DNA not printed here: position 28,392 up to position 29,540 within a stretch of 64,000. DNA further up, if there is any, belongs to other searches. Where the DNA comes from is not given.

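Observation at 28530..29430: Sharply AT-rich single-gene insertion (HAD-IB phosphatase) seamlessly embedded in a GC-rich operon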

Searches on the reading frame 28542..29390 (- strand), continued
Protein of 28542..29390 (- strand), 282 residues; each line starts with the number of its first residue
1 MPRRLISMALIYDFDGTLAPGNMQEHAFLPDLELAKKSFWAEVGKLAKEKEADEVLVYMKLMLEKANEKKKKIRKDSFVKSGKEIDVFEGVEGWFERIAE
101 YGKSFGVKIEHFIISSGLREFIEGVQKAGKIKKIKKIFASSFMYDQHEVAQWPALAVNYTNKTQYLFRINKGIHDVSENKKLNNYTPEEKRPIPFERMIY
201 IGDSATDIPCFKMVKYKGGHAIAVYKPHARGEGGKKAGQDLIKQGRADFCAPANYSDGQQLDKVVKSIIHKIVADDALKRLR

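Call 33: search_dna_similar(query=window:28542-29387:-, collection=plasmids, mode=protein, max_rows=30)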
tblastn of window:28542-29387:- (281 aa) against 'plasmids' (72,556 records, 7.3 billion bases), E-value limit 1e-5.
Records with a match: 10; places in all: 10; records where one place covers at least 80% of the query: 8.
Best place of each record, by identity: <60% 10.
By first word of the organism name: Rhodobacter 1; Methylocystis 1; Neotabrizicola 1; Phocaeicola 1; Vescimonas 1; Halolamina 1; Ralstonia 1; Deinococcus 1; Haladaptatus 1; Hymenobacter 1.
By predicted mobility (MOB-suite, as given by PLSDB): non-mobilizable 6; mobilizable 3; conjugative 1.
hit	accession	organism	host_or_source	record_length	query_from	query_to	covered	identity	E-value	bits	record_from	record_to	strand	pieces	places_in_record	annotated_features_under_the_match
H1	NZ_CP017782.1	Rhodobacter xanthinilyticus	bacterial culture,sea water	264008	2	280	99%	54.1%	4e-87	290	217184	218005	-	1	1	HAD family hydrolase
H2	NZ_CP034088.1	Methylocystis rosea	cell culture,groundwater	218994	1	273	97%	54.9%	8e-89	295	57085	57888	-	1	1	HAD family hydrolase | Shedu immune nuclease family protein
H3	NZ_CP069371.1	Neotabrizicola shimadae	microbial biofilm,biofilm, Nakabusa ...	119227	2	265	94%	54.2%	3e-86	287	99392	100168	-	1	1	HAD family hydrolase | Shedu immune nuclease family protein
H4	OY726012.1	Phocaeicola massiliensis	-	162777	7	277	96%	43.5%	1e-60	214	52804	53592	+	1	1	none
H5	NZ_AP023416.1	Vescimonas fastidiosa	Homo sapiens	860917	7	277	96%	43.2%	4e-66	229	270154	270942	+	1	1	HAD family hydrolase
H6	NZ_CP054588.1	Halolamina sp. CBA1230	solar salt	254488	6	280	98%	28.8%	2e-23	106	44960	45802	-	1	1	hypothetical protein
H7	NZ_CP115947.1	Ralstonia solanacearum MolK2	Musa sp.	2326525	7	271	94%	29.8%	3e-25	112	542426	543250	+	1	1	record has no annotation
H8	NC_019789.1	Deinococcus peraridilitoris DSM 19664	-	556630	7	278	97%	26.4%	2e-17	89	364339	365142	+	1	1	phosphatase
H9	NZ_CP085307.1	Haladaptatus pallidirubidus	cell culture,saline soil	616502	92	214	44%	38.4%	5e-15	82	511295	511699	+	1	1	hypothetical protein (x2)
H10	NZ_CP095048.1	Hymenobacter cellulosilyticus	single cell,air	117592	152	226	27%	41.6%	5e-9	64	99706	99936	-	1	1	hypothetical protein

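Call 34: search_dna_similar(query=window:28542-29387:-, collection=phages, mode=protein, max_rows=20)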
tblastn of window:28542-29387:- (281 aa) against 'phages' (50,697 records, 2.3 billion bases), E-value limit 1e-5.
Records with a match: 1; places in all: 1; records where one place covers at least 80% of the query: 0.
Best place of each record, by identity: <60% 1.
By first word of the organism name: Bacteriophage 1.
By host as written in the record: - 1.
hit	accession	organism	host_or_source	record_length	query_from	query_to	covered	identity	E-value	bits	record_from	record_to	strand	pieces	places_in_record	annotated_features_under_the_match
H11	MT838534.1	Bacteriophage sp.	human fecal samples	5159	72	279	74%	45.0%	6e-53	190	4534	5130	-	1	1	record has no annotation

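Call 35: get_annotated_region(hit=H2, flank=8000)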
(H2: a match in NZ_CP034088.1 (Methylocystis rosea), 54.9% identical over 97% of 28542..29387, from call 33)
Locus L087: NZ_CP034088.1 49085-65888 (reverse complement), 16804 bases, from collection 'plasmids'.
description: Methylocystis rosea strain GW6 plasmid pGW6_2, complete sequence
organism: Methylocystis rosea (NCBI taxid 173366)
taxonomy: Bacteria; Pseudomonadota; Alphaproteobacteria; Hyphomicrobiales; Methylocystaceae; Methylocystis; Methylocystis rosea
host: -; source: cell culture,groundwater; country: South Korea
typing (MOB-suite, as given by PLSDB): mobilizable; relaxase MOBP
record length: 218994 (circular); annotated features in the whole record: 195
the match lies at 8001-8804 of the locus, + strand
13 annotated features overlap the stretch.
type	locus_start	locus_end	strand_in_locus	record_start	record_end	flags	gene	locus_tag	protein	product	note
CDS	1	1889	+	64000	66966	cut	-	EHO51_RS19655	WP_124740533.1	LPD7 domain-containing protein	-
CDS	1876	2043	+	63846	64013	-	-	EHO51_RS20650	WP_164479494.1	DUF6876 family protein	-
CDS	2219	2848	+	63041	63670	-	-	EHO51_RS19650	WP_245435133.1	restriction endonuclease subunit S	-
CDS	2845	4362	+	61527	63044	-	-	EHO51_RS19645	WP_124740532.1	type I restriction-modification system subunit M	GO:0009307 - DNA restriction-modification system [Evidence IEA]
CDS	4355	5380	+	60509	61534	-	-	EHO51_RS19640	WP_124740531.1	virulence RhuM family protein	-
CDS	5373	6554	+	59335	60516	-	-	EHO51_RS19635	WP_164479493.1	restriction endonuclease subunit S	-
CDS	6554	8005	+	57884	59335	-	-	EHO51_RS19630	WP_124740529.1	Shedu immune nuclease family protein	-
CDS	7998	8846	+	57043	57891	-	-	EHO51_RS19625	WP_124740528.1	HAD family hydrolase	-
CDS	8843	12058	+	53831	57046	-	-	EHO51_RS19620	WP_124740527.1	HsdR family type I site-specific deoxyribonuclease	GO:0009307 - DNA restriction-modification system [Evidence IEA]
CDS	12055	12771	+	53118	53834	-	-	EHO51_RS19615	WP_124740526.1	SprT family zinc-dependent metalloprotease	GO:0006508 - proteolysis [Evidence IEA]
CDS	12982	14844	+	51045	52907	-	-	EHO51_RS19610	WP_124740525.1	DUF262 domain-containing protein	-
CDS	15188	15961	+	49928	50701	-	-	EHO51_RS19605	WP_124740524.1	ArdC-like ssDNA-binding domain-containing protein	-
CDS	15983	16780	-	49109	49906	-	-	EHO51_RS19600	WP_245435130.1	carbon-nitrogen hydrolase family protein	-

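Call 36: get_annotated_region(hit=H1, flank=8000)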
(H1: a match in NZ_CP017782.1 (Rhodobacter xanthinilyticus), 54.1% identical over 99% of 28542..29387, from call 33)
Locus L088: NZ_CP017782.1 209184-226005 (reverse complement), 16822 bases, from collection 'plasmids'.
description: Rhodobacter xanthinilyticus strain LPB0142 plasmid pEJ01, complete sequence
organism: Rhodobacter xanthinilyticus (NCBI taxid 1850250)
taxonomy: Bacteria; Pseudomonadota; Alphaproteobacteria; Rhodobacterales; Paracoccaceae; Rhodobacter; Rhodobacter xanthinilyticus
host: -; source: bacterial culture,sea water; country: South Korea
typing (MOB-suite, as given by PLSDB): conjugative; replicon rep_cluster_548,rep_cluster_579; relaxase MOBP; mating-pair formation MPF_T
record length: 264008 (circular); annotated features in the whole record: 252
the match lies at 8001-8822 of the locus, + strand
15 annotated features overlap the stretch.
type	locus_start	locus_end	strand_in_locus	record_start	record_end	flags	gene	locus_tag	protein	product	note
CDS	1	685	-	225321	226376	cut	-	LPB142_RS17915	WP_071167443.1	toprim domain-containing protein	-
CDS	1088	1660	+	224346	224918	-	-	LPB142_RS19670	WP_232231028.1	toprim domain-containing protein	-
CDS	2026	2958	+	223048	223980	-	-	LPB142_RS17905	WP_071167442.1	DUF2493 domain-containing protein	-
CDS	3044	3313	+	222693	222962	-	-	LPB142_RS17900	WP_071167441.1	WGR domain-containing protein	-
CDS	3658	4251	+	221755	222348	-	-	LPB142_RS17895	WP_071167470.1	hypothetical protein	-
CDS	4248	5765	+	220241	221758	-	-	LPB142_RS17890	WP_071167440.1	type I restriction-modification system subunit M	GO:0006306 - DNA methylation [Evidence IEA]; GO:0009307 - DNA restriction-modification system [Evidence IEA]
CDS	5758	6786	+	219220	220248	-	-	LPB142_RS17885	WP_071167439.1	virulence RhuM family protein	-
CDS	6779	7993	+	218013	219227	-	-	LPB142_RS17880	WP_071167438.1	restriction endonuclease subunit S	-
CDS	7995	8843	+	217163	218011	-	-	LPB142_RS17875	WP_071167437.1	HAD family hydrolase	-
CDS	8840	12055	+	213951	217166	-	-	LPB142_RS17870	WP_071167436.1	HsdR family type I site-specific deoxyribonuclease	GO:0009307 - DNA restriction-modification system [Evidence IEA]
CDS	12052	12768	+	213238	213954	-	-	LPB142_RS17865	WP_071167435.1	SprT family zinc-dependent metalloprotease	GO:0006508 - proteolysis [Evidence IEA]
CDS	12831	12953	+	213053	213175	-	-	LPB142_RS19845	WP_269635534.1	hypothetical protein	-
CDS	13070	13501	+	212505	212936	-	-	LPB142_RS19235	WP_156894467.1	hypothetical protein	-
CDS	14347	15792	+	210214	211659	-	istA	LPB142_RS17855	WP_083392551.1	IS21 family transposase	-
CDS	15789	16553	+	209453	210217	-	istB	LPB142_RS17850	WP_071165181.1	IS21-like element helper ATPase IstB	-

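Call 37: get_annotated_region(hit=H3, flank=8000)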
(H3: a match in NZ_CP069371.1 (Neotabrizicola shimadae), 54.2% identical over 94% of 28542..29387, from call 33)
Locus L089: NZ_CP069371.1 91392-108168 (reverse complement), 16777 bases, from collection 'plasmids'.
description: Neotabrizicola shimadae strain N10 plasmid unnamed1, complete sequence
organism: Neotabrizicola shimadae (NCBI taxid 2807096)
taxonomy: Bacteria; Pseudomonadota; Alphaproteobacteria; Rhodobacterales; Paracoccaceae; Neotabrizicola; Neotabrizicola shimadae
host: -; source: microbial biofilm,biofilm, Nakabusa hotspring; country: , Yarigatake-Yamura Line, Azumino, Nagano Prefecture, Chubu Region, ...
typing (MOB-suite, as given by PLSDB): mobilizable; replicon rep_cluster_579; relaxase MOBP
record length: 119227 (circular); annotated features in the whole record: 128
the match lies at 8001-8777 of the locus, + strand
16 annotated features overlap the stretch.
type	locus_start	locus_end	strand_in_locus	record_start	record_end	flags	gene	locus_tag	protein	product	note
CDS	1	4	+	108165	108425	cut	-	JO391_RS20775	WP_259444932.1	WGR domain-containing protein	-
CDS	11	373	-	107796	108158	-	-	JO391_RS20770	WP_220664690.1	polymer-forming cytoskeletal protein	-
CDS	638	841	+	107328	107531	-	-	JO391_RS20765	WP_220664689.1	hypothetical protein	-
CDS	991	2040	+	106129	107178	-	-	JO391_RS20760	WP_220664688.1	Fic family protein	-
CDS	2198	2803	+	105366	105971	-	-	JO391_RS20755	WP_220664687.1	restriction endonuclease subunit S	-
CDS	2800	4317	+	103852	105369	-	-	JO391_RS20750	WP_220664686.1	type I restriction-modification system subunit M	GO:0006306 - DNA methylation [Evidence IEA]; GO:0009307 - DNA restriction-modification system [Evidence IEA]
CDS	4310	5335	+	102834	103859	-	-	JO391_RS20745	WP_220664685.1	virulence RhuM family protein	-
CDS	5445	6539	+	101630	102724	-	-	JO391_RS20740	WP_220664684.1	restriction endonuclease subunit S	-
CDS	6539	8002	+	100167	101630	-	-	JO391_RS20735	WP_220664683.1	Shedu immune nuclease family protein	-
CDS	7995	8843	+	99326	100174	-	-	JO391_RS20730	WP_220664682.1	HAD family hydrolase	-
CDS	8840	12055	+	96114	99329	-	-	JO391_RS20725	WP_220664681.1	HsdR family type I site-specific deoxyribonuclease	GO:0009307 - DNA restriction-modification system [Evidence IEA]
CDS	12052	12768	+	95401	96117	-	-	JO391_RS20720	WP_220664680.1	SprT family zinc-dependent metalloprotease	GO:0006508 - proteolysis [Evidence IEA]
CDS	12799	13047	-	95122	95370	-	-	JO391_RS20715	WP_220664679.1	WGR domain-containing protein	-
CDS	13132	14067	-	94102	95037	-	-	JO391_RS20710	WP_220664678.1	DUF2493 domain-containing protein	-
CDS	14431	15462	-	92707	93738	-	-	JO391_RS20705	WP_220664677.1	toprim domain-containing protein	-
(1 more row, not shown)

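Call 43: find_related_loci(query=A1, collection=metagenome_contigs, flank=6000)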
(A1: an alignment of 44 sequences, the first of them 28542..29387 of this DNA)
Query A1 (281 aa) in metagenome_contigs; peptide patterns used: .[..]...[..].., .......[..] (x = any residue, [..] = any of these).
600 stretches matched a pattern (row limit reached: there are more); 568 encode a relative of the query (tblastn E <= 1e-3); the best 80 are kept; 80 distinct loci.
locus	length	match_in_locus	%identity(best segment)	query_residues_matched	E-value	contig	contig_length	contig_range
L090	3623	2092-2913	57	2-280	3e-107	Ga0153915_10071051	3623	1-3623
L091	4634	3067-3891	55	1-280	3e-103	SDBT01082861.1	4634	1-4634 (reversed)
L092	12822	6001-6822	55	2-274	7e-102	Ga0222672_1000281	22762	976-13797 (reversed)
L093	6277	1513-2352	53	2-280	5e-101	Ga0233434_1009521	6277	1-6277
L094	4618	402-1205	54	2-268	2e-100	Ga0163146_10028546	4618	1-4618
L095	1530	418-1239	53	2-280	2e-107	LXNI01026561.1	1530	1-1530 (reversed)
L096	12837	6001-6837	54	2-279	8e-100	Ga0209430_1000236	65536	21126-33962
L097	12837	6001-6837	53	2-279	1e-98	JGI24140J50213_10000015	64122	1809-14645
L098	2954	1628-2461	55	2-278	4e-100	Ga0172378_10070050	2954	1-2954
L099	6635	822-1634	53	5-280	1e-97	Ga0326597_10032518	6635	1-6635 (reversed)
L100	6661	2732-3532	55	2-273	3e-97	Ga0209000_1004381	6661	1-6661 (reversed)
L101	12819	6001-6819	53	6-281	3e-97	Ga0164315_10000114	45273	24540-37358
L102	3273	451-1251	55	2-273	3e-98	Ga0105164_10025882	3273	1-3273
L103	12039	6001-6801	52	2-273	1e-96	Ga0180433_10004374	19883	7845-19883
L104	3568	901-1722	52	2-280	1e-97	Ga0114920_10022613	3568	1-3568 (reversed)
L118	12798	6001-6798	54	7-274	1e-93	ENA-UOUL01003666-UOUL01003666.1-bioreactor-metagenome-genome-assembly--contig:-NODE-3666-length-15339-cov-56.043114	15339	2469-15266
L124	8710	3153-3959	52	7-280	5e-93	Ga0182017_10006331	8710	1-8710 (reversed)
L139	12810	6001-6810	52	7-280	2e-91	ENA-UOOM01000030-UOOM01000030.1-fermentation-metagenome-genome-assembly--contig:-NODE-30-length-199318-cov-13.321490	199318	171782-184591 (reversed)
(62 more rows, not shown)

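Call 44: find_related_loci(query=A1, collection=viral_contigs, flank=6000)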
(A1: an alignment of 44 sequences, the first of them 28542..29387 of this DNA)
Query A1 (281 aa) in viral_contigs; peptide patterns used: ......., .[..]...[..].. (x = any residue, [..] = any of these).
232 stretches matched a pattern; 9 encode a relative of the query (tblastn E <= 1e-3); 9 distinct loci.
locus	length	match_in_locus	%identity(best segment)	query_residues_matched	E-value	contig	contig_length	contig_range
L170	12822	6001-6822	53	2-280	3e-101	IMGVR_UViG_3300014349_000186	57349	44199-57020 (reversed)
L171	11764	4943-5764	51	2-280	1e-97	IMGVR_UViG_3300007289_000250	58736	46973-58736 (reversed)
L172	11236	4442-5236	49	7-279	4e-94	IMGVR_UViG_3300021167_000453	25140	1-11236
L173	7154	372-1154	48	8-272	1e-77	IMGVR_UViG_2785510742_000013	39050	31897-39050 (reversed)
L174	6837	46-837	44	7-278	7e-75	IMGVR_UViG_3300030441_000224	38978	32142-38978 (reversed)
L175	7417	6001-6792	42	5-278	2e-70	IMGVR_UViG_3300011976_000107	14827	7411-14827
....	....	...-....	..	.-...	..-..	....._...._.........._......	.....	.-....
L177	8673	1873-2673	44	7-278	8e-70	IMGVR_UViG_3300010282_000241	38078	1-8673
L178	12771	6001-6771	34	7-268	2e-51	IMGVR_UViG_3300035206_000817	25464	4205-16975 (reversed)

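Call 46: predict_structure(alignment_id=A1)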
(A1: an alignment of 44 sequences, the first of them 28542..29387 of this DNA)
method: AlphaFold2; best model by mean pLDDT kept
length: 281 residues; sequences in the alignment: 44
mean_pLDDT: 93.5   pTM: 0.92
mean pLDDT of the five models: 93.5, 93.0, 92.4, 92.1, 90.6
residues with pLDDT >= 90: 243; 70-90: 30; 50-70: 8; < 50: 0
segments of 3 or more residues with pLDDT < 50: none
pLDDT, mean of each block of 10 residues (from residue 1): 89 93 71 89 97 93 93 93 95 98 98 96 96 96 96 91 96 91 90 97 95 97 86 91 97 98 99 94 83
secondary structure, 60 per line:
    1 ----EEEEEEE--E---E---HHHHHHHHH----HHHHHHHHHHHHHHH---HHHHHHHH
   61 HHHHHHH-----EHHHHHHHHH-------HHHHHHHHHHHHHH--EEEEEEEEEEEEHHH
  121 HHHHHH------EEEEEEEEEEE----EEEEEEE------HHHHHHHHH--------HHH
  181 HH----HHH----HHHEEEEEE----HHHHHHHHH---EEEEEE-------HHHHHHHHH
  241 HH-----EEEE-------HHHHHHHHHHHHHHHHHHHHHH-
elements in order: E5-11 H22-30 H35-49 H53-67 H74-82 H90-103 E106-117 H118-126 E133-143 E148-154 H161-169 H178-182 E197-202 H207-215 E219-224 H232-242 E248-251 H259-280

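Call 48: find_encoding_contigs(protein=P0105, flank=7000, max_places=2)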
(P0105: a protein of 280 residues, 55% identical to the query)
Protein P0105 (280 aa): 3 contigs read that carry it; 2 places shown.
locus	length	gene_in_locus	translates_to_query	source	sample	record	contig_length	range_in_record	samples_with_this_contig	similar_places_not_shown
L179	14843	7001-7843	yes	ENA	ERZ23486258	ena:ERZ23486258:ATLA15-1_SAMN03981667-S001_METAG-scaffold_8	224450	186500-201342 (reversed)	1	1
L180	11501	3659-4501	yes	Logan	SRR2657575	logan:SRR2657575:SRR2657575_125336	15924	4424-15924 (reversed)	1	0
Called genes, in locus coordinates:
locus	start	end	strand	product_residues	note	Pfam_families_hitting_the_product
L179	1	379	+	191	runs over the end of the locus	PF01420:Methylase_S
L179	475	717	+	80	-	PF09954:DUF2188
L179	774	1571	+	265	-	-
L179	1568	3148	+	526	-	PF12161:HsdM_N, PF02384:N6_Mtase, PF01170:UPF0020, PF05175:MTS (weak), PF20473:MmeI_Mtase (faint), PF13847:Methyltransf_31 (weak), PF07669:Eco57I (weak)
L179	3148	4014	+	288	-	PF02498:Bro-N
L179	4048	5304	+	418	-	PF01420:Methylase_S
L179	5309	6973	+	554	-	-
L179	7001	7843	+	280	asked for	PF12710:HAD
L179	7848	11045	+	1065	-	PF04313:HSDR_N, PF04851:ResIII, PF00270:DEAD (weak), PF18766:SWI2_SNF2, PF22679:T1R_D3-like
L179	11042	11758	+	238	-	PF01863:YgjP-like, PF10263:SprT-like (weak), PF08325:WLM (weak)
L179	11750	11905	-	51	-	-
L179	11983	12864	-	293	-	-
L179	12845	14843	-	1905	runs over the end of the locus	-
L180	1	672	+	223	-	?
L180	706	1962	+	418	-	PF01420:Methylase_S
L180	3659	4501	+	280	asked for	PF12710:HAD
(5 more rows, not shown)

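Call 49: find_encoding_contigs(protein=P0116, flank=7000, max_places=2)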
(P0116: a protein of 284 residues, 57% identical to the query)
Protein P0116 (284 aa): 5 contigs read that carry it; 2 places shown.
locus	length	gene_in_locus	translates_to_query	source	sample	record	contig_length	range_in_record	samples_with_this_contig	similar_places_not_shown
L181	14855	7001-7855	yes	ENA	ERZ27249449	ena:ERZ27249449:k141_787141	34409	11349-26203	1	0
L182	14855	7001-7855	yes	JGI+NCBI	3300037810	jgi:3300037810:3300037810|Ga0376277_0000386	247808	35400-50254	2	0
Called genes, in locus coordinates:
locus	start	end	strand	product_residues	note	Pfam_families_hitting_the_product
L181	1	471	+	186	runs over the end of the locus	PF01420:Methylase_S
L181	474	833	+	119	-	PF05635:23S_rRNA_IVP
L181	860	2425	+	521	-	PF12161:HsdM_N, PF02384:N6_Mtase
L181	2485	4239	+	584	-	PF04326:SLFN_AlbA_2, PF13749:HATPase_c_4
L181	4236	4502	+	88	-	-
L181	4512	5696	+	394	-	PF01420:Methylase_S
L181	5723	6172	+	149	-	PF18864:AbiTii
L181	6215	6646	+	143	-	-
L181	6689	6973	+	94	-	-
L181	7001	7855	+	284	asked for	PF12710:HAD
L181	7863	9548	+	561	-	PF04326:SLFN_AlbA_2, PF13749:HATPase_c_4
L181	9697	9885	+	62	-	-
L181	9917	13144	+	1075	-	PF04313:HSDR_N, PF04851:ResIII, PF18766:SWI2_SNF2, PF22679:T1R_D3-like, PF11867:T1RH-like_C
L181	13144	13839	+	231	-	PF01863:YgjP-like, PF10263:SprT-like (weak)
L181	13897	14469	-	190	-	PF14345:GDYXXLXY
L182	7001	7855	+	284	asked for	PF12710:HAD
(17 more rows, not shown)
